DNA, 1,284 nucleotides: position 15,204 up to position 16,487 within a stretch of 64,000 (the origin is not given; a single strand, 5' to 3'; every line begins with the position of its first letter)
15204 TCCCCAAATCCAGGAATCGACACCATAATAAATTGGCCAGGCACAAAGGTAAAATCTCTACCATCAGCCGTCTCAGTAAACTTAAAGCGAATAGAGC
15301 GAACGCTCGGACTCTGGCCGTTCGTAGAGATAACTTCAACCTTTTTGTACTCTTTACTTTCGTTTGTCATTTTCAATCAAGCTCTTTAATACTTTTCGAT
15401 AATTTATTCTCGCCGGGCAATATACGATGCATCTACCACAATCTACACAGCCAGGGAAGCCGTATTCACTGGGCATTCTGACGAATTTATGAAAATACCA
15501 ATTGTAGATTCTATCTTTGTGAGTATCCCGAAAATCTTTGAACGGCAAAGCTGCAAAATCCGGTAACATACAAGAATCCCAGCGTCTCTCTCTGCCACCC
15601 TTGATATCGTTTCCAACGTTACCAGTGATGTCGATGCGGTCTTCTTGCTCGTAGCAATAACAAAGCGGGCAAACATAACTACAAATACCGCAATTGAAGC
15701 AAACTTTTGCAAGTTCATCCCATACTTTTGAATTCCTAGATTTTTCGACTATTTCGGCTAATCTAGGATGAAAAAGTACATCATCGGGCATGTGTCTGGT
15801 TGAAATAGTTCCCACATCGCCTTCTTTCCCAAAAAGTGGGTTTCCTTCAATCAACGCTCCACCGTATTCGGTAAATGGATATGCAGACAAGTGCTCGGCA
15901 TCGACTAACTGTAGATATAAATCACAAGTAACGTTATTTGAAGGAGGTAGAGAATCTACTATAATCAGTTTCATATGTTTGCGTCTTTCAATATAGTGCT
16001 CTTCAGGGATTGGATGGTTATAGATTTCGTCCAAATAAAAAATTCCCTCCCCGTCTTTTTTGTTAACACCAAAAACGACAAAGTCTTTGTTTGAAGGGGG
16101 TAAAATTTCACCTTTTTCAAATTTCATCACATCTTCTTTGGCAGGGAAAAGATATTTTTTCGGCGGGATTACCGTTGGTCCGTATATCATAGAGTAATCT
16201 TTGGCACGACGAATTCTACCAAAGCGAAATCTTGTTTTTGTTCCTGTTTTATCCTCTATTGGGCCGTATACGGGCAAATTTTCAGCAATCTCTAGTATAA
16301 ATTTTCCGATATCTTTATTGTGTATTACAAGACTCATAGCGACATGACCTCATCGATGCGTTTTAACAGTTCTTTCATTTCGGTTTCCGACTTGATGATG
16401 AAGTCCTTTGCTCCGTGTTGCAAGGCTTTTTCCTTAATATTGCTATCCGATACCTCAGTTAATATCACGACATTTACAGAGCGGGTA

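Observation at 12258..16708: Group 3b-type [NiFe] hydrogenase operon headed by a stand-alone receiver domain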

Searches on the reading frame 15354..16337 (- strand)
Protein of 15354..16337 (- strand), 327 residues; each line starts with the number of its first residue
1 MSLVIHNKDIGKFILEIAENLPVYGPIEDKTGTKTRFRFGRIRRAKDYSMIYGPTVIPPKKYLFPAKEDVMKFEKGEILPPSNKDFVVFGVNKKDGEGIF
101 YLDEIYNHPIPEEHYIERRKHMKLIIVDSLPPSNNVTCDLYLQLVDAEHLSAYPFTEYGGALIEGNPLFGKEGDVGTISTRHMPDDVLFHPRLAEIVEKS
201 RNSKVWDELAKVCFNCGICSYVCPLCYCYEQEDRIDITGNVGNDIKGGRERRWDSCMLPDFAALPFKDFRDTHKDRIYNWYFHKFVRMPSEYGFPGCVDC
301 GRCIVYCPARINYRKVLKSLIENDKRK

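Call 3: search_protein_families(library=pfam, proteins=[window:15354-16337:-], max_evalue=0.01)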
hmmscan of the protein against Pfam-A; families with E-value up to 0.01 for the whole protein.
window:15354-16337:- (327 aa): 10 families
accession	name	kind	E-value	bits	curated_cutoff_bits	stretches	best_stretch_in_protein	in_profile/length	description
PF17179.9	Fer4_22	-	8.9e-25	87.8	27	1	213-311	2-95/95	4Fe-4S dicluster domain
PF13183.11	Fer4_8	-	5e-06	27.4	27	1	211-311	3-68/68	4Fe-4S dicluster domain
PF12838.12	Fer4_7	-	6.8e-06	26.9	27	0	297-309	2-14/52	4Fe-4S dicluster domain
PF13534.11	Fer4_17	-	9.5e-06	26.5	22.2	0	203-224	36-57/61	4Fe-4S dicluster domain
PF13484.11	Fer4_16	-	5.4e-05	24.3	30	0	208-224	48-64/66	4Fe-4S double cluster binding domain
PF12797.12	Fer4_2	-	8.1e-05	22.8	24.5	0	211-224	8-21/22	4Fe-4S binding domain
PF13746.11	Fer4_18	-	0.00017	22.2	27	0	291-318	55-82/114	4Fe-4S dicluster domain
PF13237.11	Fer4_10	-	0.00018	21.8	25.5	0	296-312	8-22/53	4Fe-4S dicluster domain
PF13187.11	Fer4_9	-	0.00042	20.7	27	0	297-324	2-29/52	4Fe-4S dicluster domain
PF14697.11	Fer4_21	-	0.004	17.7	35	0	202-228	30-56/59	4Fe-4S dicluster domain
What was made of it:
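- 15354..16337 (-): hydB, the beta subunit (AsrA-like, two 4Fe-4S motifs). Its start overlaps the receiver stop (ATGA). Fer4_22, 87.8 bits (call 3).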

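Call 4: search_protein_families(library=ncbifam, proteins=[window:15354-16337:-], max_evalue=0.01)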
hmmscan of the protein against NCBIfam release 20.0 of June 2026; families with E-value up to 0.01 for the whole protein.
window:15354-16337:- (327 aa): 13 families
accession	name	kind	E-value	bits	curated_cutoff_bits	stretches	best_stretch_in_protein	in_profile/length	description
NF040829.1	sulfhyd_ShyB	equivalog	1.9e-35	122.4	690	2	192-321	208-330/334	NAD(P)-dependent hydrogenase/sulfhydrogenase 2 subunit beta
NF040833.1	sulfhyd_HydB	equivalog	1.1e-34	119.9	750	2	196-322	216-337/367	NADPH-dependent hydrogenase/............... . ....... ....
TIGR02910.1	sulfite_red_A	equivalog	2.6e-23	82.8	323.15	1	196-320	205-326/334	anaerobic sulfite reductase subunit AsrA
NF041779.1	hetero_SS_HdrC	equivalog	3.4e-06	26.7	350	1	282-325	18-65/198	ferredoxin:CoB-CoM heterodisulfide reductase subunit HdrC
NF041890.1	hdrC_Methbact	equivalog_domain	6.6e-05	22.6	270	0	287-325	21-63/192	ferredoxin:CoB-CoM heterodisulfide reductase subunit HdrC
TIGR02512.1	FeFe_hydrog_A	subfamily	0.00038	19.4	405.95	0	295-310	50-65/375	[FeFe] hydrogenase, group A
NF040864.1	HgcB_ferredoxin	equivalog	0.00041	20.1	99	0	296-320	15-39/93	mercury methylation ferredoxin HgcB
NF041837.1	rnfC_Methano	equivalog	0.00057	18.8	650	0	296-316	398-418/438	Rnf electron transport complex subunit RnfC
TIGR01945.1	rnfC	subfamily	0.00066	18.3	245.95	0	203-224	394-415/435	RnfABCDGE type electron transport complex subunit C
NF003454.1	PRK05035.1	equivalog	0.0012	17.4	345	0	197-224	397-419/556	electron transport complex subunit RsxC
NF038196.1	ferrodoxin_EFR1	subfamily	0.0018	18.3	75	0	208-225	181-198/242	EFR1 family ferrodoxin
NF045711.1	sulf_resp_HmcF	equivalog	0.0071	15.2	750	0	284-313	107-136/457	sulfate respiration complex iron-sulfur protein HmcF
NF007204.0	PRK09625.1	equivalog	0.0094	16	125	0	292-309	56-73/133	pyruvate flavodoxin oxidoreductase subunit delta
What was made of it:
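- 15354..16337 (-): NCBIfam ShyB/HydB (call 4).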

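Call 19: find_related_loci(query=A2, collection=metagenome_contigs, flank=5000)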
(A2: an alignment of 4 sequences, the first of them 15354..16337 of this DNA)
Query A2 (327 aa) in metagenome_contigs; peptide patterns used: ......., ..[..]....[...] (x = any residue, [..] = any of these).
445 stretches matched a pattern; 49 encode a relative of the query (tblastn E <= 1e-3); 49 distinct loci.
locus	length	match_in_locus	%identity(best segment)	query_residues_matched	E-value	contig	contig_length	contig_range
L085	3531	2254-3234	97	1-327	0e+0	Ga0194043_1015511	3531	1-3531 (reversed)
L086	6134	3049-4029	67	1-327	4e-163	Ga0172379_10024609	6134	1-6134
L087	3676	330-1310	67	1-327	1e-167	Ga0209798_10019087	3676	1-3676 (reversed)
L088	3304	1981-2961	67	1-327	1e-167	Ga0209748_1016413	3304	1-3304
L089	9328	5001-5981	68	1-327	7e-160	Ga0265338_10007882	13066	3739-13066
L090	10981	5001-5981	65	1-327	2e-157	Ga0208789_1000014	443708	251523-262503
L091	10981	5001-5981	64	1-327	2e-153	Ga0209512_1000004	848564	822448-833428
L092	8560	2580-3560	65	1-327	2e-153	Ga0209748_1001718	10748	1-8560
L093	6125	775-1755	64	1-327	3e-153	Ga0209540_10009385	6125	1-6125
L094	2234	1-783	73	67-327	2e-146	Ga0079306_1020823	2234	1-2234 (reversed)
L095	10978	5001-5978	57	1-327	2e-133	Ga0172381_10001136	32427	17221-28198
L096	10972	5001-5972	58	1-325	5e-133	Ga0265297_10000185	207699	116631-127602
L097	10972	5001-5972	57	1-325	1e-132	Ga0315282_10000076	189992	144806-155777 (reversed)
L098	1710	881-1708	65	1-276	1e-138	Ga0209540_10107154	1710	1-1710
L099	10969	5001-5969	54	1-326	4e-127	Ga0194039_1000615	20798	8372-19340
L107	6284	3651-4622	41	1-326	3e-83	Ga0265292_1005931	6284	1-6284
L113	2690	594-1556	38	1-327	1e-72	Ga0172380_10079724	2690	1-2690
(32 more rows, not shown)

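Call 66: search_protein_families(library=pfam, proteins=[L090:4262-4636:+], max_evalue=0.001)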
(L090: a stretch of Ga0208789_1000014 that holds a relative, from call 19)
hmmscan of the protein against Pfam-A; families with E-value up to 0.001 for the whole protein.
L090:4262-4636:+ (125 aa): 1 family
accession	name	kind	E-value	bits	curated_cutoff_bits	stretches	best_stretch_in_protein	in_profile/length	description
PF00072.30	Response_reg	-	2.7e-09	37.6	30.2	1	6-104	1-96/111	Response regulator receiver domain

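Call 68: search_protein_families(library=pfam, proteins=[L107:1461-3152:+, L107:855-1322:+], max_evalue=0.001)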
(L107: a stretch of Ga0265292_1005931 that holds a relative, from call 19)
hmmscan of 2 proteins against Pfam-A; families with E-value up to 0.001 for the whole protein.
L107:1461-3152:+ (564 aa): 9 families
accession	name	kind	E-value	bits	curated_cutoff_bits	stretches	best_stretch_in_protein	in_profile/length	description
PF02518.31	HATPase_c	-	4.4e-30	104.8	26.4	1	433-541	2-109/111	Histidine kinase-, DNA gyrase B-, and HSP90-like ATPase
PF00989.32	PAS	-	6.4e-14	52.4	22.6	1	194-306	2-113/113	PAS fold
PF00512.31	HisKA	-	5.9e-13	49.1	26.9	1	315-383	1-65/66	His Kinase A (phospho-acceptor) domain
PF13188.13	PAS_8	-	1e-07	32.1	21.8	1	195-249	3-52/65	PAS domain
PF13596.12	PAS_10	-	1.3e-07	32.7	22.1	1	197-307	3-106/106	PAS domain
PF13426.13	PAS_9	-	1.4e-07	32.1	27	1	204-308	2-103/103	PAS domain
PF08448.16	PAS_4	-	4e-07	30.7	23.1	1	199-310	1-109/110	PAS fold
PF14501.12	HATPase_c_5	-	3.1e-05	24.2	22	1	439-529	8-92/102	GHKL domain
PF13581.12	HATPase_c_2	-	3.4e-05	24.3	27.4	1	438-519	37-112/127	Histidine kinase-like ATPase domain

L107:855-1322:+ (156 aa): 1 family
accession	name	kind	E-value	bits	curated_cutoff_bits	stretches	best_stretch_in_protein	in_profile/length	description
PF00072.30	Response_reg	-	3.8e-11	43.6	30.2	1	40-148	1-108/111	Response regulator receiver domain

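Call 72: search_solved_structures(query=window:15354-16337:-, max_evalue=0.00001, show_alignments=1)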
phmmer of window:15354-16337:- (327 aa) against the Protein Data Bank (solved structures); distinct sequences matched with E-value up to 0.00001: 1.
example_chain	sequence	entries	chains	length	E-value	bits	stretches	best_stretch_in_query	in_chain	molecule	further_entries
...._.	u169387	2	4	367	4.9e-30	108.1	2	196-321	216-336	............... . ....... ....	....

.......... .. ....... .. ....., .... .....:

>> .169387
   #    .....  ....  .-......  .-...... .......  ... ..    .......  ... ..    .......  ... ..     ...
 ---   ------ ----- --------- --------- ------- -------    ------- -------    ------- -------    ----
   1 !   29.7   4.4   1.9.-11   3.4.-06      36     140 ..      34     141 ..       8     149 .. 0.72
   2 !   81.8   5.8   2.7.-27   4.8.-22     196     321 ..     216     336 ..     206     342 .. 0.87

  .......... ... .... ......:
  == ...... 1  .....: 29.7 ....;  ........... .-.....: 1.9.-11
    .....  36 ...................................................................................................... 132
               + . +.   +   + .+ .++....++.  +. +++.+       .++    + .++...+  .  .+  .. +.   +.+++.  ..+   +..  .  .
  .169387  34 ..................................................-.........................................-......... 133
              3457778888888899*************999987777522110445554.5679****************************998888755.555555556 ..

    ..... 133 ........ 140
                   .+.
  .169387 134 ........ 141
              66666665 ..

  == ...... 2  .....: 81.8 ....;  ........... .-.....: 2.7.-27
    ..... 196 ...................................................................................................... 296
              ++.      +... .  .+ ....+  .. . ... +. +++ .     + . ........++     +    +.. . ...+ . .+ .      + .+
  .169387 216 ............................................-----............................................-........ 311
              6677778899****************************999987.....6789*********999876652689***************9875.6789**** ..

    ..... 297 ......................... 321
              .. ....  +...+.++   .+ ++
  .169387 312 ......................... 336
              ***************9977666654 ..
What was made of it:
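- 15354..16337 (-): PDB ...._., sulfhydrogenase I beta, 108 bits (call 72).
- Checked: HydB lacks 3 of the 4 N-terminal Cys found in Pyrococcus HydB (call 72).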

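Call 85: search_protein_families(library=ncbifam, proteins=[L107:1482-3155:+, L107:963-1325:+], max_evalue=0.00001)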
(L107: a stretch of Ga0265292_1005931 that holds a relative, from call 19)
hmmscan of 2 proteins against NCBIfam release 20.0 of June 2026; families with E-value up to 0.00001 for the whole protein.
L107:1482-3155:+ (557 aa): 86 families (the best 25 are shown)
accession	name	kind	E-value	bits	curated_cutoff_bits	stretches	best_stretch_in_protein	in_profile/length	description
NF046044.1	PnpS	equivalog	5.1e-72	243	400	1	172-533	41-390/390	two-component system histidine kinase PnpS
NF033092.0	HK_WalK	equivalog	7.7e-66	222.9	725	1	180-534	252-594/594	cell wall metabolism sensor histidine kinase WalK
TIGR02966.1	phoR_proteo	equivalog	2.3e-63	214.2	334.2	1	182-531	2-332/333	phosphate regulon sensor histidine kinase PhoR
NF047874.1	MASE3_PAS_HK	subfamily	5.2e-58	197.3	560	1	19-549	85-640/655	MASE3 domain-containing sensor histidine kinase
TIGR02956.1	TMAO_torS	equivalog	5.7e-53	180.3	676.5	1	309-544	464-692/967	TMAO reductase system sensor histidine kinase/response regulator TorS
NF008318.0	PRK11107.1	equivalog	6.1e-49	166.9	890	1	299-548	281-532/920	two-component sensor histidine kinase BarA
NF008302.0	PRK11091.1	equivalog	1.4e-48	165.7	838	1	269-549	236-520/779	aerobic respiration two-component sensor histidine kinase ArcB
NF045911.1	TCSHisKinNblS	equivalog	2e-48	165.2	1000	1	175-534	255-620/621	two-component system sensor histidine kinase NblS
NF008468.0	PRK11360.1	equivalog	5.3e-47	160.5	646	1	182-539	264-613/616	two-component system sensor histidine kinase AtoS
NF038297.2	hybrid_HK_HrmK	equivalog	3e-46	158.3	725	1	309-548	235-471/607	hybrid histidine kinase/response regulator HrmK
NF011874.0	PRK15347.1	equivalog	1.1e-44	152.8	852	1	308-537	397-617/921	two component system sensor kinase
NF041947.1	LuxQ_Vibrio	equivalog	1.3e-44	152.3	1200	1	307-551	470-713/843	quorum-sensing autoinducer 2 sensor kinase/phosphatase LuxQ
NF041735.1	hist_kin_RppB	equivalog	2.9e-44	151.6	400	1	308-533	215-438/438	two-component system sensor histidine kinase RppB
NF045901.1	HisKinLetSLeg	equivalog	8.7e-42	143.1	1650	1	300-551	284-535/906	two-component system sensor histidine kinase LetS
NF006800.0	PRK09303.1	equivalog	2.1e-40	138.9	342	1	314-537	156-380/383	histidine kinase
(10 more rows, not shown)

L107:963-1325:+ (120 aa): 33 families (the best 25 are shown)
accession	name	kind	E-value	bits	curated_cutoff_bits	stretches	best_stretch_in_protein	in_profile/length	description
NF007820.0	PRK10529.1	equivalog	1.3e-12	47.6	325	1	1-117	1-115/225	two-component system response regulator KdpE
TIGR01818.1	ntrC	equivalog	1.7e-12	46.9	558.6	1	4-116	1-112/463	nitrogen regulation protein NR(I)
NF041946.1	LuxO_transreg_Vib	equivalog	1.8e-11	43.5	800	1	16-118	11-112/463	quorum-sensing sigma-54 dependent transcriptional regulator LuxO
NF045505.1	RR_RssB_Pseudo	equivalog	1.9e-11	43.6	700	1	2-118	6-122/394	two-component system response regulator RssB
NF008469.0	PRK11361.1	equivalog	1e-10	41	714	1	2-103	5-106/461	acetoacetate metabolism transcriptional regulator AtoC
NF045991.1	RespRegCtrARhodob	equivalog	1.2e-10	41.5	350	1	3-119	2-117/224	response regulator transcription factor CtrA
NF008176.1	PRK10923.1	equivalog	1.2e-09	37.3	620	1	3-102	5-104/469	nitrogen regulation protein NR(I)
TIGR02154.1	PhoB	equivalog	2.4e-09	36.9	296.2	1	2-119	3-121/226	phosphate regulon transcriptional regulator PhoB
NF040534.1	resp_reg_YycF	equivalog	1.4e-08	34.3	340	1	22-116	21-113/231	response regulator YycF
NF007346.1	PRK09836.1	equivalog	4.2e-08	33.2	420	1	37-119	36-117/227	copper/silver response regulator transcription factor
NF011896.0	PRK15369.1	equivalog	1e-07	31.8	242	1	39-104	43-108/211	two component system response regulator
NF045944.1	ResRegRpaBCyano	equivalog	1.2e-07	31.3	330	1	15-118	11-112/229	response regulator transcription factor RpaB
NF007969.0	PRK10693.1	equivalog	1.2e-07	31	329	1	3-114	9-120/337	two-component system response regulator RssB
TIGR01387.1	cztR_silR_copR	subfamily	1.3e-07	31.5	279.2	1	21-119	18-115/218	heavy metal response regulator transcription factor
NF007935.0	PRK10651.1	equivalog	1.7e-07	30.6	250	1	17-117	26-123/216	two-component system response regulator NarL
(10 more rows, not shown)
